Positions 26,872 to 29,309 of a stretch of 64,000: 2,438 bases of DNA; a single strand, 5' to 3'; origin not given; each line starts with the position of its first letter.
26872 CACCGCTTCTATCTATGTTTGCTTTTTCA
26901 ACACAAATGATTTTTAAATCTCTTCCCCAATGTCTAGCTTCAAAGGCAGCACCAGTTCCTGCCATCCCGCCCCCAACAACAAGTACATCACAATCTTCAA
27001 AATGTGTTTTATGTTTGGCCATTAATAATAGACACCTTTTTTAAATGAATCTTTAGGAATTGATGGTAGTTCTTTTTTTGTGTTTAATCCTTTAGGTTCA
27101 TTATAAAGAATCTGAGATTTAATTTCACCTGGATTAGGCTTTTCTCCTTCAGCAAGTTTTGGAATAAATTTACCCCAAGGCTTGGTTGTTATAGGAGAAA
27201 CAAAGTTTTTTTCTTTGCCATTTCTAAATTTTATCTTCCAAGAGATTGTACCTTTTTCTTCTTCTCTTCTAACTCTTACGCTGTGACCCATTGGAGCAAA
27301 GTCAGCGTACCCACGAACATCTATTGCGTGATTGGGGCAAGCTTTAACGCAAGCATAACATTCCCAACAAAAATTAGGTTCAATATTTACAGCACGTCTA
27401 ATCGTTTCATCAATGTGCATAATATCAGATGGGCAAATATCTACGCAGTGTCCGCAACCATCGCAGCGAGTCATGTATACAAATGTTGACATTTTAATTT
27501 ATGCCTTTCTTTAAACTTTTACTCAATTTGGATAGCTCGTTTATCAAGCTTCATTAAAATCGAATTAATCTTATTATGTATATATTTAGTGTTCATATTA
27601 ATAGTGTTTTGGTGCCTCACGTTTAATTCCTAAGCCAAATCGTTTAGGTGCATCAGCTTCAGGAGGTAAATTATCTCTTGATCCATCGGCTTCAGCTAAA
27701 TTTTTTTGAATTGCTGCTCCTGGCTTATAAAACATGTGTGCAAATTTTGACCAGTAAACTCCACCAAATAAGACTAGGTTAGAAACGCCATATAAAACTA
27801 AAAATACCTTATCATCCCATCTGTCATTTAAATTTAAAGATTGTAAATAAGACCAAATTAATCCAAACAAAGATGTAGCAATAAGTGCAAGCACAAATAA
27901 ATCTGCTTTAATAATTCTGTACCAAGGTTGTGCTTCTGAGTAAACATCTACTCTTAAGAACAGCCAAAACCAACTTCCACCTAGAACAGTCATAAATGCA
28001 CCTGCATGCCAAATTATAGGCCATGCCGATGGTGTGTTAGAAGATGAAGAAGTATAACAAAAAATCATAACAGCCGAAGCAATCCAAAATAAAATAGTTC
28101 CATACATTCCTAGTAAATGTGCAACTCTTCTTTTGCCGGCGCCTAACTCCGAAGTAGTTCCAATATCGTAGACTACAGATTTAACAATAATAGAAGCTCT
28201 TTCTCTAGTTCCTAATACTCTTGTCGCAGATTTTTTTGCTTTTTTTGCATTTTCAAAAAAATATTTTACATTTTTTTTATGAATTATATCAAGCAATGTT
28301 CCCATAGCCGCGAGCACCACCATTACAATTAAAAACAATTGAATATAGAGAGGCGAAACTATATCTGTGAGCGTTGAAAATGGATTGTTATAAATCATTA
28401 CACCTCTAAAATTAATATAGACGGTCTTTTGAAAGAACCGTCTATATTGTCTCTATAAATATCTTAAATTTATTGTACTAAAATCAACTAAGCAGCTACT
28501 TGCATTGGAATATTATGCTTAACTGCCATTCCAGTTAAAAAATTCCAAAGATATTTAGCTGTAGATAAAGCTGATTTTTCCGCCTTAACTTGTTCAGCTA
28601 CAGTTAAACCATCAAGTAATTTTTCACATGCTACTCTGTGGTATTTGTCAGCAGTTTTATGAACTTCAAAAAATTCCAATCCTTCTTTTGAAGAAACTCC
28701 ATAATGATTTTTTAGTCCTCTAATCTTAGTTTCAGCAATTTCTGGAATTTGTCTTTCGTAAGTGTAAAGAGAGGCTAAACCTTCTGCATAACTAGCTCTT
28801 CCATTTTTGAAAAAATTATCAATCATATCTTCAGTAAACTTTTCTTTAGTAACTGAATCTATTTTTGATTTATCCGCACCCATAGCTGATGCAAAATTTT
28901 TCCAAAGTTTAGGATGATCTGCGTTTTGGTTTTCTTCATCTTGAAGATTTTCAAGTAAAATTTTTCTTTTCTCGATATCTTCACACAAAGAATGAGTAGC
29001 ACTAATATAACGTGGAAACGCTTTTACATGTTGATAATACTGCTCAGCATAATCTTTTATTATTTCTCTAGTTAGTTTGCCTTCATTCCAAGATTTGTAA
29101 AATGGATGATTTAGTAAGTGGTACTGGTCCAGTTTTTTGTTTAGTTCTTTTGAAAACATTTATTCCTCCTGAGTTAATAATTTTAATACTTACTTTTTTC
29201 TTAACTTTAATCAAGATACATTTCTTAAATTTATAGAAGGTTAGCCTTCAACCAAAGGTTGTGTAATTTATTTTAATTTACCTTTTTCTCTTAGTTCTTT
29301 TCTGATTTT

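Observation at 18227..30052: Sulfonate-to-sulfite-to-APS island with no recognisable APS-consuming enzyme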

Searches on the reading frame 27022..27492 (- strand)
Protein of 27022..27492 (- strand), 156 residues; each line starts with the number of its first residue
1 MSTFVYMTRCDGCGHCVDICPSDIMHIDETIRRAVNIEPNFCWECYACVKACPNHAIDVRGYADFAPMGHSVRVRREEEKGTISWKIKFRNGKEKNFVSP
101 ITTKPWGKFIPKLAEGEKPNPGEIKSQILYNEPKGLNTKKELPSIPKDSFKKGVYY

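Call 4: search_protein_families(library=pfam, proteins=[window:27022-27492:-], max_evalue=0.01)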
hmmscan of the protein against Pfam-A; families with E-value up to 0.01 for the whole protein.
window:27022-27492:- (156 aa): 15 families
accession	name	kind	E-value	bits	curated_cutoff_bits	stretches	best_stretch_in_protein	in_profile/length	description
PF12139.13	APS-reductase_C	-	1.1e-32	112.5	25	1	59-140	1-79/82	Adenosine-5'-phosphosulfate reductase beta subunit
PF12838.12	Fer4_7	-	3.2e-12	47.2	27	2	9-55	1-51/52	4Fe-4S dicluster domain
PF00037.32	Fer4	-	2e-11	43.6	21.1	2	36-58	2-24/24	4Fe-4S binding domain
PF13187.11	Fer4_9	-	5.7e-10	39.5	27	2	9-57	1-52/52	4Fe-4S dicluster domain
PF13484.11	Fer4_16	-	6.5e-09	36.9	30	2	42-62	2-21/66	4Fe-4S double cluster binding domain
PF13237.11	Fer4_10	-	1.3e-07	31.9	25.5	1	8-53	7-53/53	4Fe-4S dicluster domain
PF12837.12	Fer4_6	-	3.2e-07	30.4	25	1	8-23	7-22/24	4Fe-4S binding domain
PF12800.12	Fer4_4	-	7.1e-07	29.5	24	2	42-53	4-15/17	4Fe-4S binding domain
PF12798.12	Fer4_3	-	7.3e-07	30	27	2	10-24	1-15/15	4Fe-4S binding domain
PF12797.12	Fer4_2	-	1.6e-06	28.1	24.5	1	5-22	5-22/22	4Fe-4S binding domain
PF13183.11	Fer4_8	-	5.6e-06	27.2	27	0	7-24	51-68/68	4Fe-4S dicluster domain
PF25160.1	LdpA_Fe-S-bd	-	9.1e-06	25.8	27.6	1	5-26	23-44/49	LdpA Fe-S cluster-binding domain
PF13459.11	Fer4_15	-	0.00019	22.5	22.4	0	7-22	5-20/66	4Fe-4S single cluster domain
PF14697.11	Fer4_21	-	0.00035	21.1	35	0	37-58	3-24/59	4Fe-4S dicluster domain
PF13534.11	Fer4_17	-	0.001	20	22.2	0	9-55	1-59/61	4Fe-4S dicluster domain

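Call 6: search_protein_families(library=ncbifam, proteins=[window:27022-27492:-], max_evalue=0.001)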
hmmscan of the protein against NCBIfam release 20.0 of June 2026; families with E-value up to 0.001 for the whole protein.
window:27022-27492:- (156 aa): 50 families (the best 25 are shown)
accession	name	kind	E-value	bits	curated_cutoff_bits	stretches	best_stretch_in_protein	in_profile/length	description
TIGR02060.1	aprB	equivalog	2.7e-57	192.3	135.65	1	1-132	1-132/132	adenylyl-sulfate reductase subunit beta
NF040864.1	HgcB_ferredoxin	equivalog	2.9e-12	46.3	99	1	6-60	12-64/93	mercury methylation ferredoxin HgcB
NF043039.1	HgcAB_like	equivalog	1.6e-11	44.4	285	1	7-57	299-349/350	HgcAB-like fusion protein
TIGR00402.1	napF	equivalog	3.8e-10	39.9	102.2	1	5-60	32-87/149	ferredoxin-type protein NapF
NF005504.0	PRK07118.1-3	equivalog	7.7e-10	38.6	437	1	10-61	142-192/293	Fe-S cluster domain-containing protein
NF042909.1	FMH_DH_FwdF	exception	7.8e-10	38.4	375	1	7-60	256-314/336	tungsten-dependent formylmethanofuran dehydrogenase subunit FwdF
NF041891.1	hdrA_Methbact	equivalog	2.6e-08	32.6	1300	1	7-64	571-625/762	ferredoxin:CoB-CoM heterodisulfide reductase subunit HdrA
NF038196.1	ferrodoxin_EFR1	subfamily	6.1e-08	33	75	1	3-59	179-231/242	EFR1 family ferrodoxin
NF040770.1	hetero_SS_HdrA2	exception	7.2e-08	31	1100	1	2-66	571-632/777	CoB-CoM heterodisulfide reductase HdrA2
NF045874.1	Vhu_polyferre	exception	1.1e-07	31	600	1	6-76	194-263/381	F420-non-reducing hydrogenase associated-polyferredoxin VhuB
NF005503.0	PRK07118.1-2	equivalog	1.5e-07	30.9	252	1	9-59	139-186/292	RnfABCDGE type electron transport complex subunit B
NF007205.0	PRK09626.1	equivalog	2.4e-07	30.7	93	1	4-65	13-79/105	2-oxoglutarate-acceptor oxidoreductase subunit OorD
TIGR01944.1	rnfB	subfamily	2.4e-07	30.5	68.7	1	3-62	108-165/190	RnfABCDGE type electron transport complex subunit B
NF041778.1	hetero_SS_HdrA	equivalog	5.7e-07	27.7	1400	1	8-64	587-640/771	ferredoxin:CoB-CoM heterodisulfide reductase subunit HdrA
NF043069.1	T4HPD_activ_SAM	equivalog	7.7e-07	28.8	425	1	6-61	49-101/299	trans-4-hydroxy-L-proline dehydratase activase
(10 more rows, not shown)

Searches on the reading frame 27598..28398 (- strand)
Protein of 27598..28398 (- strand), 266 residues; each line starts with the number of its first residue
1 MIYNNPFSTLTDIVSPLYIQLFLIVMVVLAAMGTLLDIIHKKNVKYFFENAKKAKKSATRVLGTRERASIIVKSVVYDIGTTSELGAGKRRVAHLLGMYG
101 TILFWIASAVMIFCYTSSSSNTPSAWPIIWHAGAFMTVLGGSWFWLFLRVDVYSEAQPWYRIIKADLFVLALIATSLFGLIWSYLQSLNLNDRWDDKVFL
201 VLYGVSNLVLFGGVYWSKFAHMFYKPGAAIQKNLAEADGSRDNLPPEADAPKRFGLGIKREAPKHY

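Call 4: search_protein_families(library=pfam, proteins=[window:27598-28398:-], max_evalue=0.01)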
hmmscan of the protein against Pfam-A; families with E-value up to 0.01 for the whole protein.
window:27598-28398:- (266 aa): 0 families

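Call 6: search_protein_families(library=ncbifam, proteins=[window:27598-28398:-], max_evalue=0.001)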
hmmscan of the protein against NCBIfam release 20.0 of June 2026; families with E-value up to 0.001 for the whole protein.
window:27598-28398:- (266 aa): 1 family
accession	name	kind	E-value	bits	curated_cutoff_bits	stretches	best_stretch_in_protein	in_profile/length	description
NF038018.1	qmoC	equivalog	0.00066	19.2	300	1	22-226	152-355/360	quinone-interacting membrane-bound oxidoreductase complex subunit QmoC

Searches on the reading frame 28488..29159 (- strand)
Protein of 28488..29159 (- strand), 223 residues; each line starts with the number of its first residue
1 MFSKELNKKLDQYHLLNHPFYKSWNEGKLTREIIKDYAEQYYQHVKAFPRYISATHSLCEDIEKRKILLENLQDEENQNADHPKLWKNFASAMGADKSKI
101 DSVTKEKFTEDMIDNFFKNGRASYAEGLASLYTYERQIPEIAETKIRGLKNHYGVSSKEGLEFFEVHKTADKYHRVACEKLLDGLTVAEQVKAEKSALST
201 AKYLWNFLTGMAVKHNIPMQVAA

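Call 4: search_protein_families(library=pfam, proteins=[window:28488-29159:-], max_evalue=0.01)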
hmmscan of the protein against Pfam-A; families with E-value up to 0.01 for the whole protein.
window:28488-29159:- (223 aa): 2 families
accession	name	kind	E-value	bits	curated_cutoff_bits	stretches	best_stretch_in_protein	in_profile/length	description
PF03070.21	TENA_THI-4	-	6.4e-23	82.1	22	1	9-209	7-205/210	TENA/THI-4/PQQC family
PF14518.11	Haem_oxygenas_2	-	8.9e-20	71.7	28.9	1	36-195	2-164/177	Iron-containing redox enzyme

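Call 6: search_protein_families(library=ncbifam, proteins=[window:28488-29159:-], max_evalue=0.001)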
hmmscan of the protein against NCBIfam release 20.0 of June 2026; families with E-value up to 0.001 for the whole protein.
window:28488-29159:- (223 aa): 3 families
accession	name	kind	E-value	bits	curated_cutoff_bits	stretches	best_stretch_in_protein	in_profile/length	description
TIGR04305.1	fol_rel_CADD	subfamily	1.9e-90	302.2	200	1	2-212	1-211/212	CADD family putative folate metabolism protein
TIGR02111.1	PQQ_syn_pqqC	equivalog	3.1e-15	56.2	240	1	4-220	8-229/239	pyrroloquinoline-quinone synthase PqqC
NF042919.1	ChlAlygly_Syn_BesC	equivalog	1.3e-06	28.1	500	1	10-167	47-203/257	4-chloro-allylglycine synthase BesC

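Call 39: search_protein_families(library=phrogs, proteins=[window:28488-29159:-], max_evalue=0.001)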
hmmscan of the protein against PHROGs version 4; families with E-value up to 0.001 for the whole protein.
window:28488-29159:- (223 aa): 0 families
